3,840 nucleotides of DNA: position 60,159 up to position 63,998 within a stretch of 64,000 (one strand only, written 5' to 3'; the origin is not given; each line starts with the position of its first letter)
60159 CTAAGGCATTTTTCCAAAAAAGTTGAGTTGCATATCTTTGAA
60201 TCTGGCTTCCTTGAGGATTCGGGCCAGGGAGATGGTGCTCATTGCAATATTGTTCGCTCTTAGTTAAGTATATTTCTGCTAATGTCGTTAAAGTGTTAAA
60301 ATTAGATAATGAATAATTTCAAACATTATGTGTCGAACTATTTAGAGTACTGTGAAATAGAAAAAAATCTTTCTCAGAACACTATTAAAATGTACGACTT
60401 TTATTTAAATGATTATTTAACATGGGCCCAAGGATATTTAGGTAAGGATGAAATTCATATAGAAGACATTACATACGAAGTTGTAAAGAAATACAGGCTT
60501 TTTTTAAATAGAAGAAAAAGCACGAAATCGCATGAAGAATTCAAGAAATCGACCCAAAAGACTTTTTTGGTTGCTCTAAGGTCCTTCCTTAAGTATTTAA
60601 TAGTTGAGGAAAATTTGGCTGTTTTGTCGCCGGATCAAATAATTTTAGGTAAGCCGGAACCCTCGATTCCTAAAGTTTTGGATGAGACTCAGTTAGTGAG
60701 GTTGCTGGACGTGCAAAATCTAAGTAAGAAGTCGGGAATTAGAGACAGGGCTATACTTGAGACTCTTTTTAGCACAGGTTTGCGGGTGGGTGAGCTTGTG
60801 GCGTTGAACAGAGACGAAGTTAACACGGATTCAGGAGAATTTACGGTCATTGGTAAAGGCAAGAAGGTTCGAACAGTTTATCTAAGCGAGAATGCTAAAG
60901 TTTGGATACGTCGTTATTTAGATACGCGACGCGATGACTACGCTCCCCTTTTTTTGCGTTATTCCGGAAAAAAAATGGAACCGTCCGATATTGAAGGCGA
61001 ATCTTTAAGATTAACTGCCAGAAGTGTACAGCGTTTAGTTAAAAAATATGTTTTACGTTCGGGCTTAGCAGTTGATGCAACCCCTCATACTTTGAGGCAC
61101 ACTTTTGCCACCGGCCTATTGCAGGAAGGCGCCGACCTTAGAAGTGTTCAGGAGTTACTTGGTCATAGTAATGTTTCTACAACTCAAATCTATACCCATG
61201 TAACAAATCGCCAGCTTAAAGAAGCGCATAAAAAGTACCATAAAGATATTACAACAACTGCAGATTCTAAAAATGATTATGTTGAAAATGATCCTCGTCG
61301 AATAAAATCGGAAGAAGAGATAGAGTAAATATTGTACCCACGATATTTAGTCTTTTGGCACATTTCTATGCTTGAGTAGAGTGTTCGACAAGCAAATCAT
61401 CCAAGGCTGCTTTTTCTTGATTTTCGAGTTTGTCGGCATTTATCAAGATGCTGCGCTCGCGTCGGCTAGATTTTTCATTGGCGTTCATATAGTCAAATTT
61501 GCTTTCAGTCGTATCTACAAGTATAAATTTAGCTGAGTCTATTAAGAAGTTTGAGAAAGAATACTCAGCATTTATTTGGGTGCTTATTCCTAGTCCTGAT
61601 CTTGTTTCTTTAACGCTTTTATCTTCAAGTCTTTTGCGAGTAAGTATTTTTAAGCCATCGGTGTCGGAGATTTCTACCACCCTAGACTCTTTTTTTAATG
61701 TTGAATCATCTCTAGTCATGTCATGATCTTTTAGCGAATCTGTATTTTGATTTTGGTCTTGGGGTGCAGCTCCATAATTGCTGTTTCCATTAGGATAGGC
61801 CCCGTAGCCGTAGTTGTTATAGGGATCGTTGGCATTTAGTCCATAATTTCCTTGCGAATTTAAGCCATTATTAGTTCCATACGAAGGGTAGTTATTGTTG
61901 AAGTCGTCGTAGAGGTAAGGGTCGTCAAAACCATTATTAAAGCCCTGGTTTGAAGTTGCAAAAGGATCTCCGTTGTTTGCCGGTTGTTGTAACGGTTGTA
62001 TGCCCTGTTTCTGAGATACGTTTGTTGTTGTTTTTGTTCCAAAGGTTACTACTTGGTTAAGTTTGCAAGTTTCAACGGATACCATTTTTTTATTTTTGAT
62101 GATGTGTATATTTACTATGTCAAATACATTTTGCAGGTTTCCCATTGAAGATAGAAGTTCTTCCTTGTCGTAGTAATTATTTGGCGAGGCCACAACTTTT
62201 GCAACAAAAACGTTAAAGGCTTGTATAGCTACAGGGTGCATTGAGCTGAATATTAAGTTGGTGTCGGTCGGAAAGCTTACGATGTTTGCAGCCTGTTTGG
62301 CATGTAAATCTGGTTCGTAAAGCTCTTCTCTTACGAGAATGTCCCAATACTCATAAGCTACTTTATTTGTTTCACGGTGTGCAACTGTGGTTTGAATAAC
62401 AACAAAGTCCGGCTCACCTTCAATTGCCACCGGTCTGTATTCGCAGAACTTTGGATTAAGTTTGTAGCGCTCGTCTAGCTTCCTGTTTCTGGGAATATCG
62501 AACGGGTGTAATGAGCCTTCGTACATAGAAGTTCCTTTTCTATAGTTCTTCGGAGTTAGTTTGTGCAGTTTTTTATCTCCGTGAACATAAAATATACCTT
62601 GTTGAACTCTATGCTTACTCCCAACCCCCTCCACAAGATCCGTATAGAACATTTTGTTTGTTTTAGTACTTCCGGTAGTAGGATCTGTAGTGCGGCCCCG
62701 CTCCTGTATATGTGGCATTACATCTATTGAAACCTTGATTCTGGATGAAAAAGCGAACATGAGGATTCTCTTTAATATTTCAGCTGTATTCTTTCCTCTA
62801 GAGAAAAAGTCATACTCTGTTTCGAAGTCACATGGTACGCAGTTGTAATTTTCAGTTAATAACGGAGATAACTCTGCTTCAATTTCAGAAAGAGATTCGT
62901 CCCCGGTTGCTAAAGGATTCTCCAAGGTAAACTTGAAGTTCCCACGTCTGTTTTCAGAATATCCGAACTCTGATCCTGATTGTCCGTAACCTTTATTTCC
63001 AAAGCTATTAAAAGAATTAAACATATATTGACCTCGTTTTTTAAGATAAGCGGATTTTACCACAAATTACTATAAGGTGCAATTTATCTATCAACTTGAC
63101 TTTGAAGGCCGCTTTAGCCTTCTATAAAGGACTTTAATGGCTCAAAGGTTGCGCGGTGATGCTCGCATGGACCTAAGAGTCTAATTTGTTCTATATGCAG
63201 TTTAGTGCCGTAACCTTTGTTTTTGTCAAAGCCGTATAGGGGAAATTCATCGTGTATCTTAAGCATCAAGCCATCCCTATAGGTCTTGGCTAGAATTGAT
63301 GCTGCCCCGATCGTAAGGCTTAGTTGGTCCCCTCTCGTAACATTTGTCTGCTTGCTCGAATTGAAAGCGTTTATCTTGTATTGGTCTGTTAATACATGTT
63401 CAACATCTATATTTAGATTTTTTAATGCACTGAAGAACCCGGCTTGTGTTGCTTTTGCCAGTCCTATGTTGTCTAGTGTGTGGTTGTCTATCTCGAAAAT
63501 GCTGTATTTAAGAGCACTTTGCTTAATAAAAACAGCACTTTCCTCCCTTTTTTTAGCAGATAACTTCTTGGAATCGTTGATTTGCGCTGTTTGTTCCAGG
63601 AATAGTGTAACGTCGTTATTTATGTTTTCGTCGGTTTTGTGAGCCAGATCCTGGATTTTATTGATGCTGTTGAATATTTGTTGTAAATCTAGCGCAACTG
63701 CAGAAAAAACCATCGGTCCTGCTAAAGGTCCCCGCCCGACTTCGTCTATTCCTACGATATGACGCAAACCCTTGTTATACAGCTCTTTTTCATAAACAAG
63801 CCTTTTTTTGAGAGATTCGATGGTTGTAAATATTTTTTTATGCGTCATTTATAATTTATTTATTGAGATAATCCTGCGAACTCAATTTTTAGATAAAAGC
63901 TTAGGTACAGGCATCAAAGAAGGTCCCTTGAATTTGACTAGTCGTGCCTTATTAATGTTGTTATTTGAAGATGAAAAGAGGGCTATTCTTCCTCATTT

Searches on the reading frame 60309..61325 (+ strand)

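Call 40: search_protein_families(library=pfam, max_evalue=0.0001, proteins=[window:60309-61325:+])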
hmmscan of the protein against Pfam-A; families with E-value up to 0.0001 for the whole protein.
seq(339 aa): 2 families
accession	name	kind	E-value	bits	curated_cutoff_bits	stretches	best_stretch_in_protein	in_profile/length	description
PF00589.27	Phage_integrase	-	3.9e-42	144.4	27.1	1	122-300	1-170/172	Phage integrase family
PF02899.23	Phage_int_SAM_1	-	8.5e-11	42.4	22.3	1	9-100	2-82/83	Phage integrase, N-terminal SAM-like domain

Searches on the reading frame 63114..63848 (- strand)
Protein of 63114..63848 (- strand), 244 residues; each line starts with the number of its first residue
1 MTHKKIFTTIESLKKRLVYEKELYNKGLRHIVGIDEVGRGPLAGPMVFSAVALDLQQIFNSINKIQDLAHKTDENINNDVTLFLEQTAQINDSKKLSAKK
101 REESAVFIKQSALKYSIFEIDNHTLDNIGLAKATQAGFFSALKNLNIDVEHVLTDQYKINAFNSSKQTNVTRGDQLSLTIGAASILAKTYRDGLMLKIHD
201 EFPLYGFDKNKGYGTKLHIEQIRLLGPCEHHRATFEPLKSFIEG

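Call 40: search_protein_families(library=pfam, max_evalue=0.0001, proteins=[window:63117-63848:-])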
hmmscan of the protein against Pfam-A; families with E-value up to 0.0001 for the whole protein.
seq(244 aa): 1 family
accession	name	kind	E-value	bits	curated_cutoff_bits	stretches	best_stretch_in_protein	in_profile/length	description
PF01351.25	RNase_HII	-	6.5e-33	114.7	25.8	2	87-236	32-197/199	Ribonuclease HII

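Call 52: find_encoding_contigs(protein=window:63114-63848:-, flank=10000, max_places=3)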
Protein window:63114-63848:- (244 aa): 14 contigs read that carry it; 3 places shown.
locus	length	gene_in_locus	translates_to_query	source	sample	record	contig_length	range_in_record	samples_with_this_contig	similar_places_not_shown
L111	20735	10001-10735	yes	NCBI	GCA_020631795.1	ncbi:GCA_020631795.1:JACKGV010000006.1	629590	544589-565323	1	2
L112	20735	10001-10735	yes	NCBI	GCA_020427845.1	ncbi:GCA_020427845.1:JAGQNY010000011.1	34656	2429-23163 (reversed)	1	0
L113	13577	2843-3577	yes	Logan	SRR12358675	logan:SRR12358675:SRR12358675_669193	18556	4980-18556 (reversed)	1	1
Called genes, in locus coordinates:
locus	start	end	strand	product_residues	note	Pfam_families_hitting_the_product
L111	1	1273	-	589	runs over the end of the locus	PF05157:MshEN, PF00437:T2SSE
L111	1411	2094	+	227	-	PF13177:DNA_pol3_delta2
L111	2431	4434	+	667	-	PF02518:HATPase_c, PF00204:DNA_gyraseB, PF01751:Toprim, PF00986:DNA_gyraseB_C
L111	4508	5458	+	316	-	PF01368:DHH, PF02833:DHHA2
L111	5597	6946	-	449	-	PF13328:HD_4 (weak), PF04607:RelA_SpoT, PF02824:TGS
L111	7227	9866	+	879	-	PF00521:DNA_topoisoIV, PF03989:DNA_gyraseA_C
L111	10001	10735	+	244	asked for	PF01351:RNase_HII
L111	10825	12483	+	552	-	-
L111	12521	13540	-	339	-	PF02899:Phage_int_SAM_1, PF00589:Phage_integrase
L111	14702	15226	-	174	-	-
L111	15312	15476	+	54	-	-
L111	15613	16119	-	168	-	PF02075:RuvC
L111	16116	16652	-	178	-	PF20772:TACO1_YebC_N, PF01709:Transcrip_reg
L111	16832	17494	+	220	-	PF14559:TPR_19 (weak)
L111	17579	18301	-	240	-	-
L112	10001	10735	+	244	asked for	PF01351:RNase_HII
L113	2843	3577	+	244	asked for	PF01351:RNase_HII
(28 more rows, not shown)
